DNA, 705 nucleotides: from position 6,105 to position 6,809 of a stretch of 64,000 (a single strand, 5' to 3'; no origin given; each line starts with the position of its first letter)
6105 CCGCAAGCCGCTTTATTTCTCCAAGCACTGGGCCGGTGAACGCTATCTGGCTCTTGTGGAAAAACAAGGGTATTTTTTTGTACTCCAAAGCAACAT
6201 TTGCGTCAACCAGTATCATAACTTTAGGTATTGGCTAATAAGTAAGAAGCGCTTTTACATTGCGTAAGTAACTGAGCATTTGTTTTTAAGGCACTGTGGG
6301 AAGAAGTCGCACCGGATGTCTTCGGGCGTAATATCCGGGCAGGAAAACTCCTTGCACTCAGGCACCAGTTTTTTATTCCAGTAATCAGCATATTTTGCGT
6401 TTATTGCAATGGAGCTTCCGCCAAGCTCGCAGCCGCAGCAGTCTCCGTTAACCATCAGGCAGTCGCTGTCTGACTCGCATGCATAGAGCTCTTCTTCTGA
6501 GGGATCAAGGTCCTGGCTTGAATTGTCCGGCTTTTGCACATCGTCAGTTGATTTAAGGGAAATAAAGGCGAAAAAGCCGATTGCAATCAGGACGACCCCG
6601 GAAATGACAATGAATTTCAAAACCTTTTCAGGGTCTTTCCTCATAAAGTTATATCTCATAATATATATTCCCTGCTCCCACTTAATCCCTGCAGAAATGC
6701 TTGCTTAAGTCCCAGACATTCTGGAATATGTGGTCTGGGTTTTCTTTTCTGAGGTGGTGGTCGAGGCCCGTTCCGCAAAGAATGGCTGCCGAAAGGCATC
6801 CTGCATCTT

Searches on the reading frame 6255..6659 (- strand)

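Call 4: search_protein_families(library=pfam, proteins=[window:6255-6659:-], max_evalue=1)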
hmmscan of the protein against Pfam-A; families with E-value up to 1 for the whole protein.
window:6255-6659:- (134 aa): 1 family
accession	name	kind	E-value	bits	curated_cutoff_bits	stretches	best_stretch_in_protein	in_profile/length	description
PF25184.1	YxzE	-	0.0044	18.5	40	1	19-81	4-56/65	YxzE-like putative bacteriocin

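Call 5: search_protein_families(library=ncbifam, proteins=[window:6255-6659:-], max_evalue=1)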
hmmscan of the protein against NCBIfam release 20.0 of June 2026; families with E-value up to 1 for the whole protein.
window:6255-6659:- (134 aa): 0 families
